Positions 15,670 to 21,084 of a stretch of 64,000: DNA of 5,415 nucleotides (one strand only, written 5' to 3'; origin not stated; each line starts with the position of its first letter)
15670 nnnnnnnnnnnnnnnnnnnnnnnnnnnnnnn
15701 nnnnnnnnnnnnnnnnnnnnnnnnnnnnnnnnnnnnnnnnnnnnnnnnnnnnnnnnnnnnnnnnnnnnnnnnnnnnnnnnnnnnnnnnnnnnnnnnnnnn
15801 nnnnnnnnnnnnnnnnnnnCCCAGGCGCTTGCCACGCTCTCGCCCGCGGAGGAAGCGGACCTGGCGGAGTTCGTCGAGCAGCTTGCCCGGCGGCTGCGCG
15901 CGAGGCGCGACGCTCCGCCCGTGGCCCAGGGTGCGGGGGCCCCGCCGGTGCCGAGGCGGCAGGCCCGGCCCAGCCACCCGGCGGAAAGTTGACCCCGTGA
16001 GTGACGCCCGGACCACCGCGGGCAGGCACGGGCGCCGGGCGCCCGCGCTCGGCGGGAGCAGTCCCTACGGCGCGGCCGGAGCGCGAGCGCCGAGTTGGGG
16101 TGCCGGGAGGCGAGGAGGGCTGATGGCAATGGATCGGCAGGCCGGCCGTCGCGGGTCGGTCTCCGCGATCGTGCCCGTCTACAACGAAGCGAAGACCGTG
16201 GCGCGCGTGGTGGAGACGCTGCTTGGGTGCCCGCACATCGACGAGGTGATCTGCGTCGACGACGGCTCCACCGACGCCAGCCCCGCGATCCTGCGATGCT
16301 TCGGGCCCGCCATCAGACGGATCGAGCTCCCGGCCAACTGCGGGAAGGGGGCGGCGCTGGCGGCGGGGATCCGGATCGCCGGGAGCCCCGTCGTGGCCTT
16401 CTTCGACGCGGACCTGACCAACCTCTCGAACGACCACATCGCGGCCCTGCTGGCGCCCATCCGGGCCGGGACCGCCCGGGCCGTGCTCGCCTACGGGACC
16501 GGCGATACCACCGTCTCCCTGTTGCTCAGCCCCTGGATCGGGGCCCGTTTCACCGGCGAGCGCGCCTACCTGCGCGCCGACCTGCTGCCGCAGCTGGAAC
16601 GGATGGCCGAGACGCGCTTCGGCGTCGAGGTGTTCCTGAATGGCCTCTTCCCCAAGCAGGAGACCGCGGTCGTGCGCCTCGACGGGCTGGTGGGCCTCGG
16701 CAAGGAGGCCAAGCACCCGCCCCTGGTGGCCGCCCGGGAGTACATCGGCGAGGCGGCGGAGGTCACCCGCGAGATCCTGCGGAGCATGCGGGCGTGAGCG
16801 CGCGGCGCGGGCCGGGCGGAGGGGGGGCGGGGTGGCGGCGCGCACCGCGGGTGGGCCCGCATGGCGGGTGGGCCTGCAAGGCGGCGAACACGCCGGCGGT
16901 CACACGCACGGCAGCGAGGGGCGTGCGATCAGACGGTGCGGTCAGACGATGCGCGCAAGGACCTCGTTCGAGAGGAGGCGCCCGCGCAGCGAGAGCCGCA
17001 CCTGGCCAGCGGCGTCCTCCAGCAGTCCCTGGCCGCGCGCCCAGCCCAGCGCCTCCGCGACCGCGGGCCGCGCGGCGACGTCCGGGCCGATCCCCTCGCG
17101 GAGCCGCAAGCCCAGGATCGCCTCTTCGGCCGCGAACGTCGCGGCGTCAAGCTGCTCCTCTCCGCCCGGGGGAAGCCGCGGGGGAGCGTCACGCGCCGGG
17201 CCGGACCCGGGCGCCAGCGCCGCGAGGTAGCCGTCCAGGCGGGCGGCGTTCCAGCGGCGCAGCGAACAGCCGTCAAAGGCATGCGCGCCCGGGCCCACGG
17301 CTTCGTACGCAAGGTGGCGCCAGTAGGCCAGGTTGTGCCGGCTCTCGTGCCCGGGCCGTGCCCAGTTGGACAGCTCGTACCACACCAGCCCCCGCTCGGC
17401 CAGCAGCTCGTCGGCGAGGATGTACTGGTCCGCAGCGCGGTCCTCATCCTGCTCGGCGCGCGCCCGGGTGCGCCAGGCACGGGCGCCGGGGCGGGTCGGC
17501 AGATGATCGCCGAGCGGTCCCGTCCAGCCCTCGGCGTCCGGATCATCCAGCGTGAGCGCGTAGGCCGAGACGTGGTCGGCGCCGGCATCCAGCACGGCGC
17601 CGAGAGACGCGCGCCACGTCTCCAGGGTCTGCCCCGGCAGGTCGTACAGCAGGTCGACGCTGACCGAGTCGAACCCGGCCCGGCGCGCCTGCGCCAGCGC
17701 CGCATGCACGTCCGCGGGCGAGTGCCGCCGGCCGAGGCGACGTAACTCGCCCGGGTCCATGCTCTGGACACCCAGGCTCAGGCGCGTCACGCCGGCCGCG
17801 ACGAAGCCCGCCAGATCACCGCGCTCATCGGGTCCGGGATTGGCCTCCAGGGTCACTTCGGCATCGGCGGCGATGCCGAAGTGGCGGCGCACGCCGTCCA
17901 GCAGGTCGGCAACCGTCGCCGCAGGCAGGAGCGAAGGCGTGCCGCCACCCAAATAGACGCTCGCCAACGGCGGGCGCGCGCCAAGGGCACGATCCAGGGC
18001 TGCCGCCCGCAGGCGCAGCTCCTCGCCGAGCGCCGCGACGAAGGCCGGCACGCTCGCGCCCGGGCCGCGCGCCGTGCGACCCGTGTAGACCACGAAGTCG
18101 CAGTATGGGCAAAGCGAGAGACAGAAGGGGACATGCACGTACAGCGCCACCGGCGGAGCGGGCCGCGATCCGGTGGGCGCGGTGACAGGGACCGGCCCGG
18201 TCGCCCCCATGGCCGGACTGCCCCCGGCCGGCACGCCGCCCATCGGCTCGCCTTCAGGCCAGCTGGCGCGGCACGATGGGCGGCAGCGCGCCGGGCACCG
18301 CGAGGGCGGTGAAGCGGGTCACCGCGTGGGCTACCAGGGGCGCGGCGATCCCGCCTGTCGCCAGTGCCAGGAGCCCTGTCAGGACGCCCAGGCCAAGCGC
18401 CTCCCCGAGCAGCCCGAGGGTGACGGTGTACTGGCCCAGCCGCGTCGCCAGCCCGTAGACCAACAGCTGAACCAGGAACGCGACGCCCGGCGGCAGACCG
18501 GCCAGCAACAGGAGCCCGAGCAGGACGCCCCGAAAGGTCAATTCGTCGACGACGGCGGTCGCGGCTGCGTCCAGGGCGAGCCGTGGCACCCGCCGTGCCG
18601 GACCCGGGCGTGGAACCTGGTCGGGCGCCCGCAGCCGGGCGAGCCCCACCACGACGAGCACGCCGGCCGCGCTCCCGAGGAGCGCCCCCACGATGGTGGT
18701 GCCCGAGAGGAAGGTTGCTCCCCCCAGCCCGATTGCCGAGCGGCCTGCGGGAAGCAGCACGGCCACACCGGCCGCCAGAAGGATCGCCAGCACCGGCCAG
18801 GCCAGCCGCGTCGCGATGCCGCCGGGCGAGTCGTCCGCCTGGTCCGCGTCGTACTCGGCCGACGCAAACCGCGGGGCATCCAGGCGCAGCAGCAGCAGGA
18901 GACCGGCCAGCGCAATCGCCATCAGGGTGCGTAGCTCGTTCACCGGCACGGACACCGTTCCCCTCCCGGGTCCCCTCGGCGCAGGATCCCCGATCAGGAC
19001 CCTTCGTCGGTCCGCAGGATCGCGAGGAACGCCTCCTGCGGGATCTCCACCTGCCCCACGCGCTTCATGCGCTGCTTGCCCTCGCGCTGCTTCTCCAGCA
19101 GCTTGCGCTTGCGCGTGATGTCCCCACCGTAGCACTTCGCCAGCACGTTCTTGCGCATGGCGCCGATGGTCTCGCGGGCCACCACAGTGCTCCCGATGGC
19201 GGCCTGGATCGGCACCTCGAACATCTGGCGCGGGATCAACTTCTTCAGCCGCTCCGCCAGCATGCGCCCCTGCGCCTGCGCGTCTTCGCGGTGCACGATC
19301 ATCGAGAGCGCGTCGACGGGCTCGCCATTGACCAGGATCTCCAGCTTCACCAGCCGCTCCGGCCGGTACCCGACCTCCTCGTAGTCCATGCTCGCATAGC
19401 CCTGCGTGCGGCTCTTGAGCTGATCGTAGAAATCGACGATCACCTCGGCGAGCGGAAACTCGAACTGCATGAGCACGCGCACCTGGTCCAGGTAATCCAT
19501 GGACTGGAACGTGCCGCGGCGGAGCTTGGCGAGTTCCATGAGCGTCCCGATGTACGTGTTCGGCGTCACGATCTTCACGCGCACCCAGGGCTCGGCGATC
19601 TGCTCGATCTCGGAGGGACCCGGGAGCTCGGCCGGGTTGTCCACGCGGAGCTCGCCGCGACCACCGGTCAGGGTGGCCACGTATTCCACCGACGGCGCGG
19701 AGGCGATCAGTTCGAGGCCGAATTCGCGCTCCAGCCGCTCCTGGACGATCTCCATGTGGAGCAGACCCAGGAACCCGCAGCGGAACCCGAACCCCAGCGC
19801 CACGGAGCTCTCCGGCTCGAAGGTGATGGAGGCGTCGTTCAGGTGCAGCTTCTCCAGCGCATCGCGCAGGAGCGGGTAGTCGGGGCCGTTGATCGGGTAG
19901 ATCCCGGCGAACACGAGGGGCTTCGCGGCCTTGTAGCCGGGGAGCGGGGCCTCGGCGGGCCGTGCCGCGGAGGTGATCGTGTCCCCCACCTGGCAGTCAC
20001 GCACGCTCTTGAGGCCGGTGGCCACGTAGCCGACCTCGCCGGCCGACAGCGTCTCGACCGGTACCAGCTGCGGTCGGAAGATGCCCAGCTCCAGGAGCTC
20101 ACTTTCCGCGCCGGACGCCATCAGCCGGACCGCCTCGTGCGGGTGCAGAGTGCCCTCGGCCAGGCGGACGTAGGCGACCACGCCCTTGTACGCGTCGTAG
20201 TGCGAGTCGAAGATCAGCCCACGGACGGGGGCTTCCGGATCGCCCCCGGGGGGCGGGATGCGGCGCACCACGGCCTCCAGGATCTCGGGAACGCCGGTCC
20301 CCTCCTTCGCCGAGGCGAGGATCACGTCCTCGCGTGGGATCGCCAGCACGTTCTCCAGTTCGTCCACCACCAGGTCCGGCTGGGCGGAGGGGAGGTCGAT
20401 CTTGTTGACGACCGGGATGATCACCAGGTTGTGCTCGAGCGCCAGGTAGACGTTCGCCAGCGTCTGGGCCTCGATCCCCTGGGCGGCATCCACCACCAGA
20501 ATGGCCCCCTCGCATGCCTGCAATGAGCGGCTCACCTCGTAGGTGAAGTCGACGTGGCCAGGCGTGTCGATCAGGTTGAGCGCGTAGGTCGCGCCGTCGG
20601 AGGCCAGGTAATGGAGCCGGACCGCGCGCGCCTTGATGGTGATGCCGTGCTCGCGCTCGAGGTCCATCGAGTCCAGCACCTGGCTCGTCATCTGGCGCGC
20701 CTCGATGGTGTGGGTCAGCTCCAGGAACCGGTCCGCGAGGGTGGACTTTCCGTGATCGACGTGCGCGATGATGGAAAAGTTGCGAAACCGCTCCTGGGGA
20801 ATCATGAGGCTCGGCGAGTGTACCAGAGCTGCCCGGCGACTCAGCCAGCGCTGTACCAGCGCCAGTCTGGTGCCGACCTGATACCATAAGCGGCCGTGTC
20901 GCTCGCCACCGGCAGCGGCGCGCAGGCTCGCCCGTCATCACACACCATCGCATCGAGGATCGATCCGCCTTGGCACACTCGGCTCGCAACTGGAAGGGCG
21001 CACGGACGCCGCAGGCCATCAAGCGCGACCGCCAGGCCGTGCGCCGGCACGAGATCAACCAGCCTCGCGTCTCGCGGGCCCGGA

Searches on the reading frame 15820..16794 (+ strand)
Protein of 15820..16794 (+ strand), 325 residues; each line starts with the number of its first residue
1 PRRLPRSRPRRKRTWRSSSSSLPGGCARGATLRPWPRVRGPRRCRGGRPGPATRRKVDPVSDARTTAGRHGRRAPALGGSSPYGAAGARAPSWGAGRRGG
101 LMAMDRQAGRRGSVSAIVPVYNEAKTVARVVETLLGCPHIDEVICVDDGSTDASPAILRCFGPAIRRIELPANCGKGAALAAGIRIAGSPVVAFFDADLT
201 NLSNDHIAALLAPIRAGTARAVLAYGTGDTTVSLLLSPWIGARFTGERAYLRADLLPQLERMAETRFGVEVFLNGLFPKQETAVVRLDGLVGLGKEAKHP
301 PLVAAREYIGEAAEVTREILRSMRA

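Call 24: search_protein_families(library=pfam, proteins=[window:15820-16794:+], max_evalue=0.001)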
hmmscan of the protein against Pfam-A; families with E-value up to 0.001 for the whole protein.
window:15820-16794:+ (325 aa): 2 families
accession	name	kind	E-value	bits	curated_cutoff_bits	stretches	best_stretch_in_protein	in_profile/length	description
PF00535.33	Glycos_transf_2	-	9.1e-24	84.7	23.3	1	115-223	1-112/168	Glycosyl transferase family 2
PF12804.13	NTP_transf_3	-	4.8e-06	27.3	27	1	117-265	18-147/160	MobA-like NTP transferase domain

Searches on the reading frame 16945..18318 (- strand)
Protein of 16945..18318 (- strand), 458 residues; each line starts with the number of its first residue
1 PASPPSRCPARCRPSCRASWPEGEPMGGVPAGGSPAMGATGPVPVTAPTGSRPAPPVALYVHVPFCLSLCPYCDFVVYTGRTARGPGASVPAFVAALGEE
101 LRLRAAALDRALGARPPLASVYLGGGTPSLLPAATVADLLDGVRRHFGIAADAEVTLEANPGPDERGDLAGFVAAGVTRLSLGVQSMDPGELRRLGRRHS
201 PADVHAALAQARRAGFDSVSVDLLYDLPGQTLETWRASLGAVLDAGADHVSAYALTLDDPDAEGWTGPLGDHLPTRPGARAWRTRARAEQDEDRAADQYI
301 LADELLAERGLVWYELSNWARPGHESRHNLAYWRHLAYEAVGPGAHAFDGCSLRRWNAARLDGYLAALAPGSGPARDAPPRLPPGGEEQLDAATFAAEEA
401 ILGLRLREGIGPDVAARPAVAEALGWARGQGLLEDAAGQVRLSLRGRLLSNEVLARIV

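Call 7: search_protein_families(library=pfam, proteins=[window:16945-18318:-], max_evalue=0.001)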
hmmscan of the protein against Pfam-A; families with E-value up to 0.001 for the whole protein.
window:16945-18318:- (458 aa): 2 families
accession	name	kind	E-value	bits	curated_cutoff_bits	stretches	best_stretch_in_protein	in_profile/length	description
PF04055.27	Radical_SAM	-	3.6e-18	66.7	29.5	1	60-237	1-161/166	Radical SAM superfamily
PF06969.22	HemN_C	-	2e-07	31.4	24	1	390-449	1-67/67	HemN C-terminal domain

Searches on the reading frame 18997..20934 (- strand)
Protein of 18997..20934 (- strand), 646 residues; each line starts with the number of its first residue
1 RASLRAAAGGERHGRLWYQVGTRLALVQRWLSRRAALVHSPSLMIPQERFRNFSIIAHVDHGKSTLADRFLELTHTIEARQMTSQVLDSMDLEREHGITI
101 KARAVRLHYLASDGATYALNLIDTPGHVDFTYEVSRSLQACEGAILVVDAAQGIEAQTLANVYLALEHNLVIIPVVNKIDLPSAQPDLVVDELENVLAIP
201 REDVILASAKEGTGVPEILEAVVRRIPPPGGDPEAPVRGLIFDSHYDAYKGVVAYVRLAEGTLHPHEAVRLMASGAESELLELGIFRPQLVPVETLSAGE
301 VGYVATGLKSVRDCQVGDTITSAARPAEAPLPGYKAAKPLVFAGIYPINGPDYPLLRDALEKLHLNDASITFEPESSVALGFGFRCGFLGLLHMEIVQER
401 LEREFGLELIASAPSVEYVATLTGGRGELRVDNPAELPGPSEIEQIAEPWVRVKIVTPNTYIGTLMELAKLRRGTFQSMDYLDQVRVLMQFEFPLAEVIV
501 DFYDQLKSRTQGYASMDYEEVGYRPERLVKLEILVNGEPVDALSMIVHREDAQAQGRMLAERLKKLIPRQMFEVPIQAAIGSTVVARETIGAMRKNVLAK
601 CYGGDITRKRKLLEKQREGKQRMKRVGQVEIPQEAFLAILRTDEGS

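Call 7: search_protein_families(library=pfam, proteins=[window:18997-20934:-], max_evalue=0.001)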
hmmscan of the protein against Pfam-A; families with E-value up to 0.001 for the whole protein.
window:18997-20934:- (646 aa): 6 families
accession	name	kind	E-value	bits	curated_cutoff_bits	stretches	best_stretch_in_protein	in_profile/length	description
PF00009.33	GTP_EFTU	-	7e-55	186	26.5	1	49-228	2-188/188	Elongation factor Tu GTP binding domain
PF06421.17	LepA_C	-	1.2e-50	170.5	29.7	1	535-641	1-107/107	GTP-binding protein LepA C-terminus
PF00679.30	EFG_C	-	3e-21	75.7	27.9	1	446-531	2-86/89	Elongation factor G C-terminus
PF03144.31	GTP_EFTU_D2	-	1.7e-08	35.2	30.3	1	251-321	1-73/73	Elongation factor Tu domain 2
PF22042.2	EF-G_D2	-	0.00032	21.2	27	1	236-273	1-38/84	Elongation factor G domain 2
PF14492.12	EFG_III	-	0.00071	20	27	0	338-410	3-72/75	Elongation Factor G, domain III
